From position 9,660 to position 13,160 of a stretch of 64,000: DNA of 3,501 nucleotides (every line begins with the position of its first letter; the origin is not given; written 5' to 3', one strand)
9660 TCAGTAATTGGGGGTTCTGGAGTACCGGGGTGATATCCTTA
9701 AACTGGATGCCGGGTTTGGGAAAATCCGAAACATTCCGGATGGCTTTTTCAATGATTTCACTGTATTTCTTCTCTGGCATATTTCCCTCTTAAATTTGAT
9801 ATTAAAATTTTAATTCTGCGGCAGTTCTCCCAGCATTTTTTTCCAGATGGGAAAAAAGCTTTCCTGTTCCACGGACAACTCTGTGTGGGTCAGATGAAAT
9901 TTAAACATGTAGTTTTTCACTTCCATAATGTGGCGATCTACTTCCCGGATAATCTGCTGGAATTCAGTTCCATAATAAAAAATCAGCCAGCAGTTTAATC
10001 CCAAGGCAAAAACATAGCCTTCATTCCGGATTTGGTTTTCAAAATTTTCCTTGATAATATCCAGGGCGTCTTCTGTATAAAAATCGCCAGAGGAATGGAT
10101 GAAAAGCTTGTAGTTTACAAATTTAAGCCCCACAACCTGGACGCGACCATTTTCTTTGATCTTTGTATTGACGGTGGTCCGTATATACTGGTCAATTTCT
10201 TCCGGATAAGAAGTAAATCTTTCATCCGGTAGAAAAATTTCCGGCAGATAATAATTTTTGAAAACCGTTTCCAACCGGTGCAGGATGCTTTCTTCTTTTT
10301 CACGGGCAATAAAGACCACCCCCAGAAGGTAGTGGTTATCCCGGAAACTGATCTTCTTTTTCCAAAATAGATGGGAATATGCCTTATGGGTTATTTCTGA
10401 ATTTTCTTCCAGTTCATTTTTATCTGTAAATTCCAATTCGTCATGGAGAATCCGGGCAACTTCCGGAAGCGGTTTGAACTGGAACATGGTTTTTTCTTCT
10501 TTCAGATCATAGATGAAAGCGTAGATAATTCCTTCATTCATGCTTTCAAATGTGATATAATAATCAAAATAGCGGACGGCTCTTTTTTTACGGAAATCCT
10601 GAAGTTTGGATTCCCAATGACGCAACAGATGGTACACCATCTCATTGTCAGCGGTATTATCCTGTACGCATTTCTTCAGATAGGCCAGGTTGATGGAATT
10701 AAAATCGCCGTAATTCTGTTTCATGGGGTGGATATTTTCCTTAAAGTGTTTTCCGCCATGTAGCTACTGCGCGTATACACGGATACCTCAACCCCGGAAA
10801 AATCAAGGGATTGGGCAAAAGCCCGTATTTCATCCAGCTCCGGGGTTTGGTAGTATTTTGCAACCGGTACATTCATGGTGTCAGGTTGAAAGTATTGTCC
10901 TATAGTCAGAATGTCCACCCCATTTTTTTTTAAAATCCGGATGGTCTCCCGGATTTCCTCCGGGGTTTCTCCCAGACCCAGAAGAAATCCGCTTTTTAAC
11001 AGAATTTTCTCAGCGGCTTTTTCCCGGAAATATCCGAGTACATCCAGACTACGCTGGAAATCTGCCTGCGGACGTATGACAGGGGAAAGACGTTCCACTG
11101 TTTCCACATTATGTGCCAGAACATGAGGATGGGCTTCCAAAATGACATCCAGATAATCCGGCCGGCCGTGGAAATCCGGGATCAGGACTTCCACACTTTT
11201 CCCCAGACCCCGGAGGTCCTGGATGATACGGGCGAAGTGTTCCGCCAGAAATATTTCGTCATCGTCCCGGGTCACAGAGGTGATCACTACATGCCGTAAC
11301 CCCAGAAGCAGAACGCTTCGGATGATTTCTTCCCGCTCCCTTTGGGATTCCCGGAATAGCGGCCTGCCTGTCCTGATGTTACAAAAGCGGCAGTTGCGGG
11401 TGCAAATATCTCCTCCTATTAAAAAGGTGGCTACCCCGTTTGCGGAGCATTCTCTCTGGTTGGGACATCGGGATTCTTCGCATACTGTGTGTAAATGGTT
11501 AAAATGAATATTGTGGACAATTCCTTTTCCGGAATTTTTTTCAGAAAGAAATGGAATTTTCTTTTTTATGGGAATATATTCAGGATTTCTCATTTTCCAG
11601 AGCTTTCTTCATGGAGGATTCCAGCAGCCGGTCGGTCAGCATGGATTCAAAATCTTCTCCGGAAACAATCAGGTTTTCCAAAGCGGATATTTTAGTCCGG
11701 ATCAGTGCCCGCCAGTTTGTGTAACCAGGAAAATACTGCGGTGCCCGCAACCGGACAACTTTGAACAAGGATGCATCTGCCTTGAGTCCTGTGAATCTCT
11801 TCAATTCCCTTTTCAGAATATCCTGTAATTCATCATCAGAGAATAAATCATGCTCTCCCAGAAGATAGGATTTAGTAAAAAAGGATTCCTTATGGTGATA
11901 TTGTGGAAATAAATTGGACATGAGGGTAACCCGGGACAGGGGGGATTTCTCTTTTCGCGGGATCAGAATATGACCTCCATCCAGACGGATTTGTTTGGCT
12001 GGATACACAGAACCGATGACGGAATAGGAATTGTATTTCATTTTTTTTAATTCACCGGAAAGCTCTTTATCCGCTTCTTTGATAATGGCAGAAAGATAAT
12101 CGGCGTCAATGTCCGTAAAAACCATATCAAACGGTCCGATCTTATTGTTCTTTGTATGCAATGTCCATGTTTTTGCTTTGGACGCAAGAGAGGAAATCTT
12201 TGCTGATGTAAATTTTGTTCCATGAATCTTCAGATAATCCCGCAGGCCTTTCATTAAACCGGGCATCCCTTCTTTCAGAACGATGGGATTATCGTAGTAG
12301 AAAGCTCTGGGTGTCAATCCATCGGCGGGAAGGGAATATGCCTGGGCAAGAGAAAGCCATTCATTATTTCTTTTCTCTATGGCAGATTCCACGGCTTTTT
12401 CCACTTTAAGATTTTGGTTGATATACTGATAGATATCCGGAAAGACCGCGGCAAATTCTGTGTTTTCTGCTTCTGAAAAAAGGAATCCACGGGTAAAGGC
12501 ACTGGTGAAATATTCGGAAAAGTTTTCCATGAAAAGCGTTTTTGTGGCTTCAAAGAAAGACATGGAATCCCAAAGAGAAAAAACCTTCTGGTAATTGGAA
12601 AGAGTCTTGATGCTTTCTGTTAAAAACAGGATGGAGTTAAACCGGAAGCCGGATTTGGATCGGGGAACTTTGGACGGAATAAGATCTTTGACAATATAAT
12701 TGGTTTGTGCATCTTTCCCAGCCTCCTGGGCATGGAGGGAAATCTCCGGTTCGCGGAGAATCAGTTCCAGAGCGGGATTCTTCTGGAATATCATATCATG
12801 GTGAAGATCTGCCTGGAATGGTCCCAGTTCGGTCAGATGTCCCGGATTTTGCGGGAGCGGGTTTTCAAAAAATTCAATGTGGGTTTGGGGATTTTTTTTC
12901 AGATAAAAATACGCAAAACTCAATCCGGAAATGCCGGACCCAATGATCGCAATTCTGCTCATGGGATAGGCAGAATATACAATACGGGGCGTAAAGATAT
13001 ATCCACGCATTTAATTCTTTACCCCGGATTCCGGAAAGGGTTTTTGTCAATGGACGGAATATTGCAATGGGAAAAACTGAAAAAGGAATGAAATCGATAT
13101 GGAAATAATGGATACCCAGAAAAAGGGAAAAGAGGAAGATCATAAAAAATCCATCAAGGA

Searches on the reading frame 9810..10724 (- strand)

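Call 49: search_protein_families(library=padloc, proteins=[window:9810-10724:-], max_evalue=0.001)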
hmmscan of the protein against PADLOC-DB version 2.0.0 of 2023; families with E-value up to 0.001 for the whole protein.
window:9810-10724:- (304 aa): 0 families

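Call 77: search_protein_families(library=pfam, proteins=[window:9810-10724:-], max_evalue=0.5)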
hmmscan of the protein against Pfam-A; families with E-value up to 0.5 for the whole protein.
window:9810-10724:- (304 aa): 1 family
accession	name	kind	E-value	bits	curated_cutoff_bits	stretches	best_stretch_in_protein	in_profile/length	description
PF18008.6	Bac_RepA_C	-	0.14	13.1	25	0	226-275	35-84/95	Replication initiator protein A C-terminal domain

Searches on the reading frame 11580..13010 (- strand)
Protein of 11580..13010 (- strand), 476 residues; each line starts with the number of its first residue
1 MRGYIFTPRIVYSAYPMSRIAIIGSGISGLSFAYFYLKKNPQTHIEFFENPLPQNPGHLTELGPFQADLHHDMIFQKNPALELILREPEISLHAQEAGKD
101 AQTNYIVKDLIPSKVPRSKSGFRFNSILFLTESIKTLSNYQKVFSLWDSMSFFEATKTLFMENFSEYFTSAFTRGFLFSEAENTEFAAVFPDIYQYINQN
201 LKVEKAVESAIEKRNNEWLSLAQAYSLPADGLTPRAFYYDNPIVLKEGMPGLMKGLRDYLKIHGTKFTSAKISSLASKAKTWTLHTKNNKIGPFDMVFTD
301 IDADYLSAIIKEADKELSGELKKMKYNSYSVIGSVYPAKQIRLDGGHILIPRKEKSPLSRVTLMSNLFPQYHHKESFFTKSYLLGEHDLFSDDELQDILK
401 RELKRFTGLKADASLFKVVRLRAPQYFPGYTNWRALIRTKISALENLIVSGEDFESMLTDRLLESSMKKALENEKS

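Call 77: search_protein_families(library=pfam, proteins=[window:11580-13010:-], max_evalue=0.5)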
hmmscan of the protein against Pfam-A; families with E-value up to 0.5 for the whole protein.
window:11580-13010:- (476 aa): 4 families
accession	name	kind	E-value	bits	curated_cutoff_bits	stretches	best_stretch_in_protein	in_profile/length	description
PF01946.23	Thi4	-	0.0033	17.1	26.2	1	15-96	15-88/235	Thi4 family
PF13450.12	NAD_binding_8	-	0.0061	17.3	21.9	1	22-46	1-23/68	NAD(P)-binding Rossmann-like domain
PF01266.30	DAO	-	0.23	11.4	27.9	0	19-38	1-20/353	FAD dependent oxidoreductase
PF00070.33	Pyr_redox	-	0.29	12.1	22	0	19-44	1-26/82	Pyridine nucleotide-disulphide oxidoreductase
